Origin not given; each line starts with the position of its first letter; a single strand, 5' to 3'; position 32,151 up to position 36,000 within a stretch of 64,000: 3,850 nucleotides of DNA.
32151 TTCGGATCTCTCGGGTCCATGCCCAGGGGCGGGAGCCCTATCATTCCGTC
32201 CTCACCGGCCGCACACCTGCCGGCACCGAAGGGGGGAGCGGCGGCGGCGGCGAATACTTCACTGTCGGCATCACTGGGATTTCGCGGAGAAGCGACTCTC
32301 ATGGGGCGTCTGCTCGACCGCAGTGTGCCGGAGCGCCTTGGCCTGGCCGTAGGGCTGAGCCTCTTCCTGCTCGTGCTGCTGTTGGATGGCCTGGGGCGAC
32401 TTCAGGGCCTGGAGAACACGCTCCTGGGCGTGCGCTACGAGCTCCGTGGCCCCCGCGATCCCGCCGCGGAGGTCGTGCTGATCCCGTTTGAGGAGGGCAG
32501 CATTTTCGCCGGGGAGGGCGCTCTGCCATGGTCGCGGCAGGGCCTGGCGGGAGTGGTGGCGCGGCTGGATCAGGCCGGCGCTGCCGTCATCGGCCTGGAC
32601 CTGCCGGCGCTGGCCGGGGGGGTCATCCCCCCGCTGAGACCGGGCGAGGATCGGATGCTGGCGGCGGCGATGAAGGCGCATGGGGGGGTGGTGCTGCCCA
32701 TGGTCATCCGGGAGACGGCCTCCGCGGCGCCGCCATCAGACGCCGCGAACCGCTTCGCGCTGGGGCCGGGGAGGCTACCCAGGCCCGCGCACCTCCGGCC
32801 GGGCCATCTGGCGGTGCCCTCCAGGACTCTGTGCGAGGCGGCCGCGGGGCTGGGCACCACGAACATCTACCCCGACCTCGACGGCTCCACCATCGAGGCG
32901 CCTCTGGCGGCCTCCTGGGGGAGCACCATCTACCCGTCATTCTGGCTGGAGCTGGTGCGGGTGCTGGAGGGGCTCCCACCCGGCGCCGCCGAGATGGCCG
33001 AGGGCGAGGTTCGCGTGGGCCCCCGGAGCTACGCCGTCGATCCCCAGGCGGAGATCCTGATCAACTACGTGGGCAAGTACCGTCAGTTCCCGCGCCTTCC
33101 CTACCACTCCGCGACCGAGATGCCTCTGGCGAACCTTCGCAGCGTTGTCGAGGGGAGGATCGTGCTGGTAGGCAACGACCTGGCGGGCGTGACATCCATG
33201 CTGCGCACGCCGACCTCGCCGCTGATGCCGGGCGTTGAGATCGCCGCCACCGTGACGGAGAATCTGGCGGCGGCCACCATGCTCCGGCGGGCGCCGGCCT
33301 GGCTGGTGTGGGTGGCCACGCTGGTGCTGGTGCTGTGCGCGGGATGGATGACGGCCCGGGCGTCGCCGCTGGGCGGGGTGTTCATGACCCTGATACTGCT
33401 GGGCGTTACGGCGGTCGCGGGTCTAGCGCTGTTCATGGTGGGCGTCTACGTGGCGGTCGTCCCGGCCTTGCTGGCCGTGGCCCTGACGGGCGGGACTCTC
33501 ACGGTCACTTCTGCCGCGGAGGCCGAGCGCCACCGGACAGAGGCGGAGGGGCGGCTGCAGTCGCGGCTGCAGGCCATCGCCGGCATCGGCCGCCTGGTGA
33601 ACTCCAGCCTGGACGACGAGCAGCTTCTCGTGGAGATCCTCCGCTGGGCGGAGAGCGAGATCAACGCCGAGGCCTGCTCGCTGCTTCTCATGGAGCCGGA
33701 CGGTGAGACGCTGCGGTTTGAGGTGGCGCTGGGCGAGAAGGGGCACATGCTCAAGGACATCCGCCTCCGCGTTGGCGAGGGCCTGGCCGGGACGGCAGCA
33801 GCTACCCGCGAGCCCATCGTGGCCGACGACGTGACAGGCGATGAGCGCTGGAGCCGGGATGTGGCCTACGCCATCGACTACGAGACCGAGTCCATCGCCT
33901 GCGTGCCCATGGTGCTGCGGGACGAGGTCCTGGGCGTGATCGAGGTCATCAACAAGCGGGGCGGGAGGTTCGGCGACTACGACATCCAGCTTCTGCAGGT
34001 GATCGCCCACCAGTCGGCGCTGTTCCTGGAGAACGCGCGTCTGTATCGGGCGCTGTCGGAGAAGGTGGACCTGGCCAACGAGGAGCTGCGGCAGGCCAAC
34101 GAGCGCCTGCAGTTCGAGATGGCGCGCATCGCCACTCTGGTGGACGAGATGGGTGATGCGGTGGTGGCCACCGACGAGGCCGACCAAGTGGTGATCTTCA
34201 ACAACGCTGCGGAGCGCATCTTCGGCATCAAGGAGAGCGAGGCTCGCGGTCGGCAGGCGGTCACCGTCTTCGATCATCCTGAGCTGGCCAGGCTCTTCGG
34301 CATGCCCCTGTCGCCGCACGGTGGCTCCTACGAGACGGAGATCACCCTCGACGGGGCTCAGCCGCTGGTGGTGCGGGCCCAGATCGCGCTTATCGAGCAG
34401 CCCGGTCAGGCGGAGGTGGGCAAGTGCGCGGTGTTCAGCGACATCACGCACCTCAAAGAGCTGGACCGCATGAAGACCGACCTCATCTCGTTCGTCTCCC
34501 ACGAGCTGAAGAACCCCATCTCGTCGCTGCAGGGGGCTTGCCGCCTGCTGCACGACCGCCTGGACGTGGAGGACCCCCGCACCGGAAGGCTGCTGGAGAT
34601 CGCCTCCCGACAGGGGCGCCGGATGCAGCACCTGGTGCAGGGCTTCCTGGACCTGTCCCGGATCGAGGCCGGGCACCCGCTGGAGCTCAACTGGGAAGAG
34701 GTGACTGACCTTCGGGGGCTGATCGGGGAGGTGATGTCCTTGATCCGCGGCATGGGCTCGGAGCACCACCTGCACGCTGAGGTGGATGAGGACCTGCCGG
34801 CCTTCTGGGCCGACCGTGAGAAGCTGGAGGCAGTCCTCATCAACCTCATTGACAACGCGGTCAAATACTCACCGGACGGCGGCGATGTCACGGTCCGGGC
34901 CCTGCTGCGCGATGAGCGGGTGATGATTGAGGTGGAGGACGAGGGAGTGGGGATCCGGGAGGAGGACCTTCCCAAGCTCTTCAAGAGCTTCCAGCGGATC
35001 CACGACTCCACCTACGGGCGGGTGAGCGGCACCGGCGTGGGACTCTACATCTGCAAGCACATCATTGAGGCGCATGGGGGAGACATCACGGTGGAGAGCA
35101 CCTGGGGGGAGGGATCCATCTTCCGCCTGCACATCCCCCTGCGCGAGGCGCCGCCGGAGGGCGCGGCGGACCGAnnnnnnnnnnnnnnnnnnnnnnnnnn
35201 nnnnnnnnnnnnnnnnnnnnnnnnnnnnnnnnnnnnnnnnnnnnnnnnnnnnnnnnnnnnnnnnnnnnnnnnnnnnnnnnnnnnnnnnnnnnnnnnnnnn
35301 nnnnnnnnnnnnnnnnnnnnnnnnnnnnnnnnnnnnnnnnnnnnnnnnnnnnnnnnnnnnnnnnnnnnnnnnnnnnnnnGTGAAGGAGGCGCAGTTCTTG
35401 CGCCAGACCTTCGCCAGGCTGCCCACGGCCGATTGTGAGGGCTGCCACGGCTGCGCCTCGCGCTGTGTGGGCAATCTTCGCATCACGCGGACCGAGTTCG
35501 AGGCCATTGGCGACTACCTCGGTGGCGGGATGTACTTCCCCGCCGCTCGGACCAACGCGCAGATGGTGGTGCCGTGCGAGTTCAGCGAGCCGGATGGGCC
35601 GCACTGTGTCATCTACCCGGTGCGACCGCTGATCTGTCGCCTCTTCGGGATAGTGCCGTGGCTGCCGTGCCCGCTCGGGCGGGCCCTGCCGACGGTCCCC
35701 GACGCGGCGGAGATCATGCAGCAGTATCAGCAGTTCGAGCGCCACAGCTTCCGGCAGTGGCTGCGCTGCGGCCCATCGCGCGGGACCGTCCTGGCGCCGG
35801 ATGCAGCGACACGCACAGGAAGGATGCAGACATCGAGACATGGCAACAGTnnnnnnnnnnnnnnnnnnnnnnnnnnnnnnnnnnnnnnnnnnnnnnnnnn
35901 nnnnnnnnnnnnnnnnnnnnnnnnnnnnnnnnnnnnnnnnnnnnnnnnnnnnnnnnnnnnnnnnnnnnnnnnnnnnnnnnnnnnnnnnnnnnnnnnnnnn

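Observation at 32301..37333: CHASE2-GAF-PAS histidine kinase translationally coupled to DUF951 and a Cys-cluster protein, followed by SRPBCC and a Met-rich secreted protein. No cognate response regulator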

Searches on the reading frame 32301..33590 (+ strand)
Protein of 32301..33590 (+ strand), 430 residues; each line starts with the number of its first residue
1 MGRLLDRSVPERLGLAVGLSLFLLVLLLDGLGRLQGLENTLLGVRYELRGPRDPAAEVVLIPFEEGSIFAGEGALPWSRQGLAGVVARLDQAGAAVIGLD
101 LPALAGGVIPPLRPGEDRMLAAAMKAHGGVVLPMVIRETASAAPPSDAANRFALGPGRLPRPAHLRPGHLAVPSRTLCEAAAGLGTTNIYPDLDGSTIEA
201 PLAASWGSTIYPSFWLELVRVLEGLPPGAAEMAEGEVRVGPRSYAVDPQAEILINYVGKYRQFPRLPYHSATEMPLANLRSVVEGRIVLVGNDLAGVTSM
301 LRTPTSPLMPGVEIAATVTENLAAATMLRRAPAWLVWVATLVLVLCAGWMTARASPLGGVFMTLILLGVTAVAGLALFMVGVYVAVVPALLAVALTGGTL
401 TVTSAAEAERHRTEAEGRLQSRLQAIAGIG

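Call 31: find_related_loci(query=A4, collection=metagenome_contigs, flank=6000)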
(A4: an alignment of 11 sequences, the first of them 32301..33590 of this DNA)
Query A4 (430 aa) in metagenome_contigs; peptide patterns used: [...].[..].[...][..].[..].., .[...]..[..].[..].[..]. (x = any residue, [..] = any of these).
600 stretches matched a pattern (row limit reached: there are more); 45 encode a relative of the query (tblastn E <= 1e-3); 45 distinct loci.
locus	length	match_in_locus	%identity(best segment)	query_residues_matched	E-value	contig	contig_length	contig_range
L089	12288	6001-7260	55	12-430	2e-120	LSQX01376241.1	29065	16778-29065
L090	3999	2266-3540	53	12-430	1e-114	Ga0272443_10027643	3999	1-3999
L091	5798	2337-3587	49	13-429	2e-108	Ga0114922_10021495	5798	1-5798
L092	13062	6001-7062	27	15-330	3e-27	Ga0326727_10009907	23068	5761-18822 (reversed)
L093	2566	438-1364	33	34-337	2e-24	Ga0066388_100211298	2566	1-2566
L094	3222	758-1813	30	19-396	3e-22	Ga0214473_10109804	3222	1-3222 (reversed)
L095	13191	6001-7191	24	15-411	7e-22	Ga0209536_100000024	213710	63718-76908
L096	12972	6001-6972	33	37-353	3e-19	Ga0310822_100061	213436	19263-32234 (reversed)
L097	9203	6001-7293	26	30-406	3e-18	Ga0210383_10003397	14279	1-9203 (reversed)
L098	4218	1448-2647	28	46-414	4e-18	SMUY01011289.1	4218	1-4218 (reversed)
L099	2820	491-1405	28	51-330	1e-14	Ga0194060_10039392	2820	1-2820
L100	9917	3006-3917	30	49-350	7e-14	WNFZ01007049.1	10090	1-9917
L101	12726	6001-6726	28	58-334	1e-13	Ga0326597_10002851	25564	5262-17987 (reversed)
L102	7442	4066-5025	32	33-336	1e-13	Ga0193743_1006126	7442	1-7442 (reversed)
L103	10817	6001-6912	30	49-350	2e-11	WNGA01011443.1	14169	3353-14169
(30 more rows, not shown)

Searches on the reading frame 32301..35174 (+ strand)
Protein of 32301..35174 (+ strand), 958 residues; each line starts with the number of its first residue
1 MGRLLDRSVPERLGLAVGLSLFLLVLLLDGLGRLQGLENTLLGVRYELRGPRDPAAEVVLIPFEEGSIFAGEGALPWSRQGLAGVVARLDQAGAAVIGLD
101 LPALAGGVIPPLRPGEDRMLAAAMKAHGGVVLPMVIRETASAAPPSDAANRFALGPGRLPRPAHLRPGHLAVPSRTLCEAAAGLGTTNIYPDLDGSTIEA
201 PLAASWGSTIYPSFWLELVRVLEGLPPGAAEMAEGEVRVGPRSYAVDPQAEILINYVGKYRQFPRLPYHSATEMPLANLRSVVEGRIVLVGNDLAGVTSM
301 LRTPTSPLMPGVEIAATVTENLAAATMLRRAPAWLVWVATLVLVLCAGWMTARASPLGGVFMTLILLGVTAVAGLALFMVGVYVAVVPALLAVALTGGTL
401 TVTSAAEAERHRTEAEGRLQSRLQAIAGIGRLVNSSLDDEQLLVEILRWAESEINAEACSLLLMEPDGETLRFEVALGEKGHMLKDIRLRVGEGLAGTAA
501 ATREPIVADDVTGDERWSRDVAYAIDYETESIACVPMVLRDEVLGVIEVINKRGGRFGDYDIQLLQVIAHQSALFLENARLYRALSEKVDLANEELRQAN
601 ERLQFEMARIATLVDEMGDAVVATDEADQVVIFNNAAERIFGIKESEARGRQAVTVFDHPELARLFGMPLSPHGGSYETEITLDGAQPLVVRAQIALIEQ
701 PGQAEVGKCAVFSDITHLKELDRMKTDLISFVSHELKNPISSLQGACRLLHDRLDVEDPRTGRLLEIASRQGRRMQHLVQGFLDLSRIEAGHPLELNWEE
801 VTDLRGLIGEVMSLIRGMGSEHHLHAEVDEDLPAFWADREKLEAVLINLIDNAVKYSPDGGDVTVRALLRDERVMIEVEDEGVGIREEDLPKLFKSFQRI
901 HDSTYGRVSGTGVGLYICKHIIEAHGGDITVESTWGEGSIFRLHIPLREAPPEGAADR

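Call 5: search_protein_families(library=pfam, proteins=[window:32301-35174:+], max_evalue=0.01)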
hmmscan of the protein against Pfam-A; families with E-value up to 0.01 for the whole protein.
window:32301-35174:+ (958 aa): 10 families
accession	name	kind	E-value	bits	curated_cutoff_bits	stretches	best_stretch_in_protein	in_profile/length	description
PF05226.16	CHASE2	-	3.1e-37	129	26.3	1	22-348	3-250/257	CHASE2 domain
PF02518.31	HATPase_c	-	4.2e-30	104.9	26.4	1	838-948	2-110/111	Histidine kinase-, DNA gyrase B-, and HSP90-like ATPase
PF01590.32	GAF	-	6.5e-19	69.2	22.4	1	440-574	3-131/133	GAF domain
PF13185.12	GAF_2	-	8.1e-19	68.6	28.6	1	438-577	3-136/136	GAF domain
PF00512.31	HisKA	-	1.8e-16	60.4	26.9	1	725-791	2-66/66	His Kinase A (phospho-acceptor) domain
PF13492.12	GAF_3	-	8.3e-10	39.6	27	1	440-578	3-129/129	GAF domain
PF00989.32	PAS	-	4.1e-07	30.4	22.6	1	609-666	2-62/113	PAS fold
PF13426.13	PAS_9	-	0.00049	20.8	27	1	619-716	2-102/103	PAS domain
PF13188.13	PAS_8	-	0.001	19.4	21.8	1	608-658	1-51/65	PAS domain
PF13589.12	HATPase_c_3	-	0.0041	17.6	25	1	842-914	3-76/137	Histidine kinase-, DNA gyrase B-, and HSP90-like ATPase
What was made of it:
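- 32301..35177 (+): Orphan membrane sensor histidine kinase, 958 aa: TM, CHASE2, three TM segments, GAF, PAS, HisKA, HATPase_c. Pfam (call 5).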

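Call 21: search_protein_families(library=ncbifam, proteins=[window:32301-35174:+], max_evalue=0.01)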
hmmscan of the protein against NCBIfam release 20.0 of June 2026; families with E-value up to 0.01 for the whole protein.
window:32301-35174:+ (958 aa): 94 families (the best 25 are shown)
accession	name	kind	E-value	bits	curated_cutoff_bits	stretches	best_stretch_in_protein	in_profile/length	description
NF046044.1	PnpS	equivalog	2.9e-72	243.8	400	1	575-946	22-390/390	two-component system histidine kinase PnpS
TIGR02966.1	phoR_proteo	equivalog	6.5e-68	229.2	334.2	1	606-945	4-333/333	phosphate regulon sensor histidine kinase PhoR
NF033092.0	HK_WalK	equivalog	1.2e-62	212.3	725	1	585-946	235-593/594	cell wall metabolism sensor histidine kinase WalK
NF008468.0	PRK11360.1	equivalog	3.3e-52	177.7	646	1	611-949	271-610/616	two-component system sensor histidine kinase AtoS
TIGR02956.1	TMAO_torS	equivalog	4.7e-47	160.7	676.5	1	723-953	462-688/967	TMAO reductase system sensor histidine kinase/response regulator TorS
NF047874.1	MASE3_PAS_HK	subfamily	1.6e-46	159.4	560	1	584-949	243-627/655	MASE3 domain-containing sensor histidine kinase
NF033093.1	HK_VicK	exception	1.4e-45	155.8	680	1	583-947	69-435/448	cell wall metabolism sensor histidine kinase VicK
NF045911.1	TCSHisKinNblS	equivalog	1.1e-41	143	1000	1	597-945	255-618/621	two-component system sensor histidine kinase NblS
NF008235.0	PRK11006.1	equivalog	2.2e-41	142.1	390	1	607-948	97-424/431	phosphate regulon sensor histidine kinase PhoR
NF006800.0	PRK09303.1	equivalog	1.1e-39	136.6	342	1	720-947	146-377/383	histidine kinase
NF038297.2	hybrid_HK_HrmK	equivalog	4.5e-39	134.6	725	1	717-949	227-459/607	hybrid histidine kinase/response regulator HrmK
NF040691.1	MtrAB_MtrB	equivalog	1.7e-38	133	450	1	713-948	259-493/507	MtrAB system histidine kinase MtrB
NF041880.1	EPS_EpsF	equivalog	1.8e-37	129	900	1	719-945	268-491/492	response regulator EpsF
NF041735.1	hist_kin_RppB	equivalog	1.1e-36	126.5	400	1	732-946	223-438/438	two-component system sensor histidine kinase RppB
NF011874.0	PRK15347.1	equivalog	6.1e-35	120.5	852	1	722-951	395-618/921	two component system sensor kinase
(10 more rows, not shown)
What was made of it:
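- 32301..35177 (+): NCBIfam finds only sub-threshold matches in the kinase core (call 21).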

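Call 78: search_protein_families(library=padloc, proteins=[window:32301-35174:+], max_evalue=0.001)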
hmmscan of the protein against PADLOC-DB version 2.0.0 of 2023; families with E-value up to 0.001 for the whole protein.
window:32301-35174:+ (958 aa): 2 families
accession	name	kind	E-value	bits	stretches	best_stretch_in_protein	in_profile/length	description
PDLC04647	PDC-M43B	-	1.1e-09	35.8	1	823-933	209-319/347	-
PDLC04649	PDC-M43B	-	0.00034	17.7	1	844-931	231-318/345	-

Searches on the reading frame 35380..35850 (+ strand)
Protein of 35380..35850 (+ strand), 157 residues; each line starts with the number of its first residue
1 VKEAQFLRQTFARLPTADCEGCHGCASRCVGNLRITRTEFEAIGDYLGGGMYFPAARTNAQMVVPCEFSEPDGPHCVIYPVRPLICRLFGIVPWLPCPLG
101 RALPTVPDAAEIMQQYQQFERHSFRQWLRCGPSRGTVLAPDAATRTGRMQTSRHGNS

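Call 5: search_protein_families(library=pfam, proteins=[window:35380-35850:+], max_evalue=0.01)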
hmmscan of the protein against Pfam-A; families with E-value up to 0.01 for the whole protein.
window:35380-35850:+ (157 aa): 1 family
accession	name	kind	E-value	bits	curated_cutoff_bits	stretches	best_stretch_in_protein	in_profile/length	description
PF03692.20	CxxCxxCC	-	0.00011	23.2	23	1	19-89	2-69/85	Putative zinc- or iron-chelating domain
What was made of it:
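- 35380..35853 (+): YkgJ-type CxxCxxCC cysteine-cluster protein, 157 aa. PF03692 at 23.2 bits against a cut-off of 23.0 (call 5).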

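Call 21: search_protein_families(library=ncbifam, proteins=[window:35380-35850:+], max_evalue=0.01)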
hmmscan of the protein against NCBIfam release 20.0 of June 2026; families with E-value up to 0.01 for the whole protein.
window:35380-35850:+ (157 aa): 0 families

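Call 51: search_solved_structures(query=window:35380-35850:+, max_evalue=1)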
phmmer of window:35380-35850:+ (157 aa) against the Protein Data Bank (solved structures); distinct sequences matched with E-value up to 1: 0.

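Call 78: search_protein_families(library=padloc, proteins=[window:35380-35850:+], max_evalue=0.001)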
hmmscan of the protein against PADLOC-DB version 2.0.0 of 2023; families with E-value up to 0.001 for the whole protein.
window:35380-35850:+ (157 aa): 0 families
